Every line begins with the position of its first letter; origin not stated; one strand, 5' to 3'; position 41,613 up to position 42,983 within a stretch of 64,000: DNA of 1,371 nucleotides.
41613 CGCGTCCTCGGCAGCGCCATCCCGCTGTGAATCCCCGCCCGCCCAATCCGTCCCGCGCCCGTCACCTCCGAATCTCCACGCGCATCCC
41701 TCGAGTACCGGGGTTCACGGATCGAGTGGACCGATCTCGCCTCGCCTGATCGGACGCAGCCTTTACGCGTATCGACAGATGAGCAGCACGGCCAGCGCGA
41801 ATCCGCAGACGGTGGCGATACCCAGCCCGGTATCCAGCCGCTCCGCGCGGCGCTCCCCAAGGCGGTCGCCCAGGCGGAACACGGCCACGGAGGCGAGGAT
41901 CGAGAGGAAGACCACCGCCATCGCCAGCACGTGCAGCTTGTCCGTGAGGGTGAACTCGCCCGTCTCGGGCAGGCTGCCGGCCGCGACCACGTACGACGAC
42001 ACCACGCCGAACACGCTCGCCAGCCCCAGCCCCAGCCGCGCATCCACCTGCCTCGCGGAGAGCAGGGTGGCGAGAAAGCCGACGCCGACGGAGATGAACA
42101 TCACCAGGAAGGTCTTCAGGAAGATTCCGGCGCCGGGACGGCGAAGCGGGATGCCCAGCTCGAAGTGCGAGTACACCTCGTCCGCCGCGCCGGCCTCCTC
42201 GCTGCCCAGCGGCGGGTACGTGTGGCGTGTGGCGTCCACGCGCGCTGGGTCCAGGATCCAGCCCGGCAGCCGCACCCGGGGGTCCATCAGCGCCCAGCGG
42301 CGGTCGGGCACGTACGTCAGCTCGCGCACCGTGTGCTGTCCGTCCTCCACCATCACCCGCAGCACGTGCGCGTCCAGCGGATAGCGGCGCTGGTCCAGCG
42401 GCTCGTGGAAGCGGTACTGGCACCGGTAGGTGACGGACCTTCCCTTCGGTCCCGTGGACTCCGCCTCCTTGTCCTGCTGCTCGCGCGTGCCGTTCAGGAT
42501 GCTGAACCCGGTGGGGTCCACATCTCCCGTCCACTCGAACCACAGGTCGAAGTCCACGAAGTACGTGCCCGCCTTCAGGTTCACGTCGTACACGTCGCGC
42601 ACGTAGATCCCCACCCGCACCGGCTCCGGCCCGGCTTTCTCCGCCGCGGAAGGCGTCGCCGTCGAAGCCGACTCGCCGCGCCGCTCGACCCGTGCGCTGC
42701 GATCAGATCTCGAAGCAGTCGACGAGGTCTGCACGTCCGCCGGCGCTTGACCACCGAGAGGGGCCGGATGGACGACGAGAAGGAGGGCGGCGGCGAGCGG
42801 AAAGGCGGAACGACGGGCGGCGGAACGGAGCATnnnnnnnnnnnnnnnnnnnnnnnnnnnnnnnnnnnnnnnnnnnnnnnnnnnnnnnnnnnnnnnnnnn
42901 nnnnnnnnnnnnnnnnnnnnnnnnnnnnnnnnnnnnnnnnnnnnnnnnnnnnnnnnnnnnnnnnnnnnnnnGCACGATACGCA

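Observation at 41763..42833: Pentameric ligand-gated ion channel homolog directly downstream of the lanthipeptide protease gene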

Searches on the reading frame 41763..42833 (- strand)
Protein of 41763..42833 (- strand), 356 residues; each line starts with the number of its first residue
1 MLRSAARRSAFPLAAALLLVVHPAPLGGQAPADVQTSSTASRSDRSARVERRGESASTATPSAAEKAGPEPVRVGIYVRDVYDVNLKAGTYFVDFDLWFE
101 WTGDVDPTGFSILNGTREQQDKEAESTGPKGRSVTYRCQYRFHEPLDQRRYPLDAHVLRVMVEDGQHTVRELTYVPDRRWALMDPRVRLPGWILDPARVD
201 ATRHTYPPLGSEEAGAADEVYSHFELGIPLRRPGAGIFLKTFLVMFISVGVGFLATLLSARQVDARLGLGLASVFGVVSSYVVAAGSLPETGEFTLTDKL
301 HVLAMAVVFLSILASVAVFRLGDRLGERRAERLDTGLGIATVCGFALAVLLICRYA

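Call 12: search_protein_families(library=pfam, proteins=[window:41763-42833:-], max_evalue=0.01)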
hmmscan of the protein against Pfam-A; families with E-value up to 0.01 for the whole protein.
window:41763-42833:- (356 aa): 1 family
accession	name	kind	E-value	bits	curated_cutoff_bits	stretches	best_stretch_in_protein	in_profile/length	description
PF06197.19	DUF998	-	0.00011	22.4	30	1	243-352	43-154/184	Protein of unknown function (DUF998)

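Call 13: search_protein_families(library=pfam, proteins=[window:41763-42833:-], max_evalue=10)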
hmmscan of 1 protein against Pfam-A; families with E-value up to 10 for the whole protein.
window:41763-42833:- (356 aa): 3 families
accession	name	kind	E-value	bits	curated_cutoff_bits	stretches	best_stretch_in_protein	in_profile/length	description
PF06197.19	DUF998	-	0.00011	22.4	30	1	243-352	43-154/184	Protein of unknown function (DUF998)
PF19029.5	DUF883_C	-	0.1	12.7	27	1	247-261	15-29/30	DUF883 C-terminal glycine zipper region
PF16316.10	DUF4956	-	0.4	10.8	30.6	1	244-278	26-60/169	Domain of unknown function (DUF4956)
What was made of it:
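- On pLGIC / Pro-loop receptor superfamily: No Pfam Neur_chan hit even at E ≤ 10 (call 13).
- Pfam gives no Neur_chan hit for this protein (calls 12-13), and the NCBIfam score is far below cut-off (37 against 500 bits). No Pfam hit (call 13).
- Tried and rejected: I treat it as spurious hydrophobic similarity (call 13).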

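Call 14: search_solved_structures(query=window:41763-42833:-, max_evalue=10, show_alignments=2)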
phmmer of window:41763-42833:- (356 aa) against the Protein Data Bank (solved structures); distinct sequences matched with E-value up to 10: 157 (the best 60 are shown).
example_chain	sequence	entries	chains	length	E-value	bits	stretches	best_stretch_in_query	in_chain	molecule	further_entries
4x5t_A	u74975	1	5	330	6.3e-07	31.9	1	127-350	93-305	Proton-gated ion channel,GLRA1 protein,GLRA1 protein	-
6cdu_A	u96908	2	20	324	2e-06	30.2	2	129-334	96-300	chimeric alpha1GABAA receptor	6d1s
5osa_A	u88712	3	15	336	5.8e-06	28.7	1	127-335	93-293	Proton-gated ion channel,Gamma-aminobutyric acid receptor subunit alpha-1,Gamma-aminobutyr | Proton-gated ion channel,Gamma-aminobutyric acid receptor subunit a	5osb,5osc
3jad_A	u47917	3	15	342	0.00012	24.4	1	143-341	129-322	Glycine receptor subunit alphaZ1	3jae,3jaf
6pxd_E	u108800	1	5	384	0.00016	24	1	143-341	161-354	Glycine receptor subunit alphaZ1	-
2xq9_A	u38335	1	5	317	0.0044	19.3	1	127-317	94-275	GLR4197 PROTEIN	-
9qjx_A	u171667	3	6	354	0.0047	19.2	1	137-321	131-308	Gamma-aminobutyric acid receptor subunit alpha-2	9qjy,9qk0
9qjr_A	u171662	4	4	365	0.005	19.1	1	137-321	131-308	Gamma-aminobutyric acid receptor subunit alpha-2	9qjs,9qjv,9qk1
5mur_A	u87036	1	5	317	0.0051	19.1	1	127-317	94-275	Proton-gated ion channel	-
4hfb_A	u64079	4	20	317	0.0057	18.9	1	127-317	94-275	Proton-gated ion channel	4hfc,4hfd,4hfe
3tlt_A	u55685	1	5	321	0.0059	18.9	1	127-317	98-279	Glr4197 protein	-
9lbd_A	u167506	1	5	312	0.0061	18.8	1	127-314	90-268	Proton-gated ion channel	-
5mvm_A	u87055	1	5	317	0.0062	18.8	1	127-317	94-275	Proton-gated ion channel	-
6f0u_A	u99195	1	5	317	0.0063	18.8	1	127-314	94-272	Proton-gated ion channel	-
6f12_A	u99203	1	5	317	0.0076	18.5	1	127-316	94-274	Proton-gated ion channel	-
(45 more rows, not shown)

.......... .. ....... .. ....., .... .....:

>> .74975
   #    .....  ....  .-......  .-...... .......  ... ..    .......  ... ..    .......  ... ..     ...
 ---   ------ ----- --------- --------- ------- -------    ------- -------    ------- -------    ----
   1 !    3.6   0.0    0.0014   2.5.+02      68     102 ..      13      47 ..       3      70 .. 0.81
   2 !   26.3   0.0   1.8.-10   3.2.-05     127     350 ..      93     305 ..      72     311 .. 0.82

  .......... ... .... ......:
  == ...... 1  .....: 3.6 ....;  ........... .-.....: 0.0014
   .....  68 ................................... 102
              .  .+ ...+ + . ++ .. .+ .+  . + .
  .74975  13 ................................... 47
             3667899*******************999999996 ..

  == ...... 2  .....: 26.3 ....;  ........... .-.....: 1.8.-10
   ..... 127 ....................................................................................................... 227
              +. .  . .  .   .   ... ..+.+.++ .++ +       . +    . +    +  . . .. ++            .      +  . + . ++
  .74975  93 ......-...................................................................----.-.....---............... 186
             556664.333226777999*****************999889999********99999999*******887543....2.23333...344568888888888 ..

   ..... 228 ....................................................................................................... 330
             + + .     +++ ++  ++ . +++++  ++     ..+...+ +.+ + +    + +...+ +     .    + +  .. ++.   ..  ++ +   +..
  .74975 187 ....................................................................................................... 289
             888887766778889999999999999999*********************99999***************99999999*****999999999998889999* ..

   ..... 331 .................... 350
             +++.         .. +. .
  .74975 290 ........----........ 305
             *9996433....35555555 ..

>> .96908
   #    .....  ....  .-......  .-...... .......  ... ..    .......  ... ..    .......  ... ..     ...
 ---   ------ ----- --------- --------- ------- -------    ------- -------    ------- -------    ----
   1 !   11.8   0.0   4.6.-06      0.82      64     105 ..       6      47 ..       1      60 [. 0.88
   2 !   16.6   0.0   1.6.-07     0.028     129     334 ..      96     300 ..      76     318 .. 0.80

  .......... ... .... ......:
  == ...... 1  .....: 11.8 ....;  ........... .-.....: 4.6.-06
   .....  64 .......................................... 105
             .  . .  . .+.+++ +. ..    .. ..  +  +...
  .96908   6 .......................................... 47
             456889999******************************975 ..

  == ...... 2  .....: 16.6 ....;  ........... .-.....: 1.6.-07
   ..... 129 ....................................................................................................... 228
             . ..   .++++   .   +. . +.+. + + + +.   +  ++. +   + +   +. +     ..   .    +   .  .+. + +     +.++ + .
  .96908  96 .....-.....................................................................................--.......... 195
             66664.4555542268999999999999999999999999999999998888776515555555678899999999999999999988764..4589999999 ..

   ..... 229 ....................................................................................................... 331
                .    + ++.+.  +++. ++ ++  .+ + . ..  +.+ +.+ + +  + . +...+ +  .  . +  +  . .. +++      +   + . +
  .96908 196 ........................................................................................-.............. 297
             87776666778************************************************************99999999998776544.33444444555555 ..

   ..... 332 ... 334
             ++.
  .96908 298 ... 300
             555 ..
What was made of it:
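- phmmer against PDB gives E 6e-7 to a GLIC-GlyR chimera (call 14).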

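Call 15: find_homologous_proteins(query=window:41763-42833:-)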
Query window:41763-42833:- (356 aa): 14 proteins with E <= 0.001 among 8000 candidates.
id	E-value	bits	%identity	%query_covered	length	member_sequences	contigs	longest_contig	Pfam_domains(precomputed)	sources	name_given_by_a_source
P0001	3.9e-233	791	100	100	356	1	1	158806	-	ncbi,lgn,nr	ncbi:MAG: hypothetical protein JWM27_3510 [Gemmatimonadetes bacterium]|nr:hypothetical protein [Gemm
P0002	6.4e-182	622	79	100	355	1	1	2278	-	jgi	jgi:hypothetical protein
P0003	4.0e-122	426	64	85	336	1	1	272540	-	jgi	jgi:hypothetical protein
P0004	3.1e-121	423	67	81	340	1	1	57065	-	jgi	jgi:hypothetical protein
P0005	1.4e-120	420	66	82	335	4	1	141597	-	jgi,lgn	jgi:hypothetical protein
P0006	1.3e-114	401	63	78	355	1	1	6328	-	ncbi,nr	ncbi:MAG TPA: hypothetical protein VFH27_12235 [Longimicrobiaceae bacterium]|nr:hypothetical protein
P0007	8.7e-112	392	61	81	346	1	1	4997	-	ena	-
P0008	1.6e-111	391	60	80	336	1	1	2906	-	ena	-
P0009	6.8e-84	300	52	80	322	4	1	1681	-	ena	-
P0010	4.1e-82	294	51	80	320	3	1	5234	-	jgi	jgi:hypothetical protein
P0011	1.3e-77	279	48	81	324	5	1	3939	PF02931.29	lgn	-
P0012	1.3e-69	253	44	80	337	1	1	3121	-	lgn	-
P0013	8.9e-56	207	37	83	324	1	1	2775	-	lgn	-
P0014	2.5e-13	68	24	79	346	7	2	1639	-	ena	-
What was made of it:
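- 41763..42833 (-): pLGIC (Pro-loop receptor) subunit gene, 356 aa plus stop. 100% identical to NCBI MAG protein JWM27_3510 (call 15).
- Checked: The product is 100% identical to an NCBI 'hypothetical protein' from a Gemmatimonadetes MAG (call 15).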

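Call 18: search_solved_structures(query=A1, max_evalue=0.01, show_alignments=2)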
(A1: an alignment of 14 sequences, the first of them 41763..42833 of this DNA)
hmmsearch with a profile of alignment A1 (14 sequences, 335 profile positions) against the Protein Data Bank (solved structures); distinct sequences matched with E-value up to 0.01: 253 (the best 60 are shown).
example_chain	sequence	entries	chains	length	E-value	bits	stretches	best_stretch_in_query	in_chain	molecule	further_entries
6cdu_A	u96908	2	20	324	1.5e-27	99.5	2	115-324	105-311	chimeric alpha1GABAA receptor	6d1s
5osa_A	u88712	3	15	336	2.4e-25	92.2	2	111-324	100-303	Proton-gated ion channel,Gamma-aminobutyric acid receptor subunit alpha-1,Gamma-aminobutyr | Proton-gated ion channel,Gamma-aminobutyric acid receptor subunit a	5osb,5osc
4x5t_A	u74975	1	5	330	5.3e-25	91.1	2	111-327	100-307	Proton-gated ion channel,GLRA1 protein,GLRA1 protein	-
6f0u_A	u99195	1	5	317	1e-23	86.8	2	111-333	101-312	Proton-gated ion channel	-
3tlt_A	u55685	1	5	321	1.1e-23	86.8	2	111-333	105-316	Glr4197 protein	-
6hz3_A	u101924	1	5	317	1.1e-23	86.7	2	111-333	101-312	Proton-gated ion channel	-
3tls_A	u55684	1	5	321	1.3e-23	86.5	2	111-333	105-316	Glr4197 protein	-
4ilc_A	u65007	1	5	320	1.4e-23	86.4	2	111-333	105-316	Proton-gated ion channel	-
6f0z_A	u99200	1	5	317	1.6e-23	86.3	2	111-333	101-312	Proton-gated ion channel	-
5j0z_A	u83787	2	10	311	1.6e-23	86.3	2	111-333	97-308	Proton-gated ion channel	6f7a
4qh1_A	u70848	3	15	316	1.7e-23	86.1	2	111-333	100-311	Proton-gated ion channel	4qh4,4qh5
2xq3_A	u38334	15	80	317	1.7e-23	86.1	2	111-333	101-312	GLR4197 PROTEIN | Proton-gated ion channel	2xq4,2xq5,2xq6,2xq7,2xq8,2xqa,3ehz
6f0m_A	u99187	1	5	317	1.8e-23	86.1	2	111-333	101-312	Proton-gated ion channel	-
6f0r_A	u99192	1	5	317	1.8e-23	86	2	111-333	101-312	Proton-gated ion channel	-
5mzr_A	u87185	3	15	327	1.9e-23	86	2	111-333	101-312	Proton-gated ion channel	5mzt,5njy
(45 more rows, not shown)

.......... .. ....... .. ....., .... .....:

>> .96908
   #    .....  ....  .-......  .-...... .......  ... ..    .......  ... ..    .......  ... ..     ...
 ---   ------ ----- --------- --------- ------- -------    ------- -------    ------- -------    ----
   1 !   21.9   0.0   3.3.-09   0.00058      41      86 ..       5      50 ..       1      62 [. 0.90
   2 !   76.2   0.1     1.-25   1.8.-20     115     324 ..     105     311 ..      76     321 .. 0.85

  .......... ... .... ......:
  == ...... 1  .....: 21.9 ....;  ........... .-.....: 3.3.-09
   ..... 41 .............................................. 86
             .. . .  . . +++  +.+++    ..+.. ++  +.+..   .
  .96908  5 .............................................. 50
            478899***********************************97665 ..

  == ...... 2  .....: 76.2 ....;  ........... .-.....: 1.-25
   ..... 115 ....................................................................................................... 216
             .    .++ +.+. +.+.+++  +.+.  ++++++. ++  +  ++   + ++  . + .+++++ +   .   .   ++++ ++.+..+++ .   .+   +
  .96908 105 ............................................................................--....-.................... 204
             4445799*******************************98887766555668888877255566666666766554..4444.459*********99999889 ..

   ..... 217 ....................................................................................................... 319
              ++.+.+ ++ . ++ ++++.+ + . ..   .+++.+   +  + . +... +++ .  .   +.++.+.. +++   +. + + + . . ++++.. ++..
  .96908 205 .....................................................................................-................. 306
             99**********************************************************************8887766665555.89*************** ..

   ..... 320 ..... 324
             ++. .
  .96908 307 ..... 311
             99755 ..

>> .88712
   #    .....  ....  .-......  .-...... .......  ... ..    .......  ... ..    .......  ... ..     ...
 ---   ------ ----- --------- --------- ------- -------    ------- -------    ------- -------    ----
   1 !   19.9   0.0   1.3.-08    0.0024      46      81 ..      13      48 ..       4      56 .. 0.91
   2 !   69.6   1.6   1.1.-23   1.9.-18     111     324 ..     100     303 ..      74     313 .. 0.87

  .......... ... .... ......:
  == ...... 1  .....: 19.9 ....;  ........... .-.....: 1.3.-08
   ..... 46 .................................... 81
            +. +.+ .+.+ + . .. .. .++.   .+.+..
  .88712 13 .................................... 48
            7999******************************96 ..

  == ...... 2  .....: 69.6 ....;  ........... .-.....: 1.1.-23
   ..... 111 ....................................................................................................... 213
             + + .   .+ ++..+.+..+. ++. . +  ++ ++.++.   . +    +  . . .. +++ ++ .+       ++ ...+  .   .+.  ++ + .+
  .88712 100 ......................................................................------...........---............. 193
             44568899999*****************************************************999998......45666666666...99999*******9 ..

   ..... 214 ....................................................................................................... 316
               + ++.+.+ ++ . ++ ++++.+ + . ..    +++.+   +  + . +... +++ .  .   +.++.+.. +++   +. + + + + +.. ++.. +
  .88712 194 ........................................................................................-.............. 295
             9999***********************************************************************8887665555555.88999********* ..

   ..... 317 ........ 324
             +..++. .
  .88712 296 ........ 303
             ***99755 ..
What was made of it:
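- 41763..42833 (-): Profile against PDB matches GLIC/ELIC at E 1e-23 to 1e-27 (call 18).
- Closest known: ELIC. Same: A prokaryotic Cys-less pLGIC that matches the family profile about as strongly (E 3.5e-23, call 18).
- Closest known: Eukaryotic Cys-loop receptors. Same: The best single PDB hits are chimeras carrying those TMDs (calls 14, 18).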

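Call 20: find_encoding_contigs(protein=P0003, flank=10000, max_places=2)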
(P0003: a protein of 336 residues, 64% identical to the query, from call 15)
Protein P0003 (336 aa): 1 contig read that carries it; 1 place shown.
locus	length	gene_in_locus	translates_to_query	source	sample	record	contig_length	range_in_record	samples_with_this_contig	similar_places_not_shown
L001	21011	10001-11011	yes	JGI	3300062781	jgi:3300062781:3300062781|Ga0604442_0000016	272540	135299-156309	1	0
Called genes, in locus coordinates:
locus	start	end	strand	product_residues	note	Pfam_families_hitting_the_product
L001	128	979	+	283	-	-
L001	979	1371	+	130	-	-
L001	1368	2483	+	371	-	-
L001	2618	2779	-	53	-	-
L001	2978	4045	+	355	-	PF13289:SIR2_2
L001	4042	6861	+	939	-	PF20703:nSTAND1, PF23381:Beta-prop_IFT122_1st, PF25174:Beta-prop_THOC3, PF24814:WD40_Prp19, PF24807:WD40_CDC20-Fz, PF25173:Beta-prop_WDR3_1st, PF25391:WD40_Gbeta, PF24817:WD40_WDHD1_1st, +31 more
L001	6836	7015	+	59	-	-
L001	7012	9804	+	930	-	PF20703:nSTAND1, PF25174:Beta-prop_THOC3, PF25175:Beta-prop_WDR5, PF23414:Beta-prop_EML_2, PF24807:WD40_CDC20-Fz, PF25047:Beta-prop_TEP1_2nd, PF25391:WD40_Gbeta, PF24105:Beta-prop_CAF1B_HIR1, +32 more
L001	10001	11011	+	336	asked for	-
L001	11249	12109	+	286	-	PF16670:PI-PLC-C1 (weak)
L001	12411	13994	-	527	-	PF00149:Metallophos, PF02872:5_nucleotid_C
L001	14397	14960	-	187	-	PF13505:OMP_b-brl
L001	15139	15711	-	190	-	PF13505:OMP_b-brl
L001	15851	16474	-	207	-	-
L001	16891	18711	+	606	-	PF02734:Dak2, PF21645:FakA-like_M, PF02645:DegV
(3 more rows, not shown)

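Call 21: find_encoding_contigs(protein=P0004, flank=10000, max_places=2)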
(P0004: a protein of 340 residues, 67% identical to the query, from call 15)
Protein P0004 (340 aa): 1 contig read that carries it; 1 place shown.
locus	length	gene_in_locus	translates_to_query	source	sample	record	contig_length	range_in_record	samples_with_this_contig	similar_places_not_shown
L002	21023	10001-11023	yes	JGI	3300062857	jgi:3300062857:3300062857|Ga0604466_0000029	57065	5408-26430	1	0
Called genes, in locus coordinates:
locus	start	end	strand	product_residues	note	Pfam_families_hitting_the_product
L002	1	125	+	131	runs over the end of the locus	PF14078:DUF4259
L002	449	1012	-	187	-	PF18011:Catalase_C (weak), PF01965:DJ-1_PfpI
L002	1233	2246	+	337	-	PF00248:Aldo_ket_red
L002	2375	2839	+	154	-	-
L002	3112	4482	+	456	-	PF01566:Nramp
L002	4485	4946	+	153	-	PF00582:Usp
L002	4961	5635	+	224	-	PF00756:Esterase (faint), PF10503:Esterase_PHB (faint), PF02230:Abhydrolase_2, PF00561:Abhydrolase_1 (weak), PF12146:Hydrolase_4 (faint), PF07859:Abhydrolase_3 (faint)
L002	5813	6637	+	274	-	-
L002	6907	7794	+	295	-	-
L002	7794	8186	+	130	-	-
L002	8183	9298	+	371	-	-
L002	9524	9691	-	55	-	-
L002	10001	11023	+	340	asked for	-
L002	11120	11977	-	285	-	PF04228:Zn_peptidase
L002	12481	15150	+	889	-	PF18921:Cyanophycin_syn, PF02222:ATP-grasp (weak), PF02786:CPSase_L_D2, PF07478:Dala_Dala_lig_C, PF08443:RimK (faint), PF13549:ATP-grasp_5 (weak), PF08245:Mur_ligase_M, PF02875:Mur_ligase_C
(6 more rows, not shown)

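Call 22: find_encoding_contigs(protein=P0005, flank=10000, max_places=2)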
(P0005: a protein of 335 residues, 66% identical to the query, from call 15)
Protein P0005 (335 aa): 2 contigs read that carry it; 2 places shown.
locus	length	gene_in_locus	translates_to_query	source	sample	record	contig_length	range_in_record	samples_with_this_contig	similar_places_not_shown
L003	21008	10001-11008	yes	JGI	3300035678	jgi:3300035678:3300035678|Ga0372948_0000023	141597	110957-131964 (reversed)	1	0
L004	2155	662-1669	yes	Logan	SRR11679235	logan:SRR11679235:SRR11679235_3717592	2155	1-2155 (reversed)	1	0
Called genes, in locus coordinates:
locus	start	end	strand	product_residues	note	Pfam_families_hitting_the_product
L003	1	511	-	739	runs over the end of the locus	PF22019:GlgB_N, PF02922:CBM_48, PF00128:Alpha-amylase, PF02806:Alpha-amylase_C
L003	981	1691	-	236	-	-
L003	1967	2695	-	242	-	PF01182:Glucosamine_iso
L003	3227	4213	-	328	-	PF00145:DNA_methylase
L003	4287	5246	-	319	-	-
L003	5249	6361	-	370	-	-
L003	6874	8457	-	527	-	PF00479:G6PD_N, PF02781:G6PD_C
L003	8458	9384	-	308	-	PF03446:NAD_binding_2, PF00393:6PGD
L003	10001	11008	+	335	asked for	-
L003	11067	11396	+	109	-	PF09720:Unstab_antitox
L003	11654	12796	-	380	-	PF00923:TAL_FSA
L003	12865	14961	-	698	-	PF00456:Transketolase_N, PF02779:Transket_pyr, PF02780:Transketolase_C, PF22613:Transketolase_C_1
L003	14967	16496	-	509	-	PF00370:FGGY_N, PF02782:FGGY_C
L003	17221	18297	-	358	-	-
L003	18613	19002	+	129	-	PF00989:PAS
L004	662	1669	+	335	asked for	-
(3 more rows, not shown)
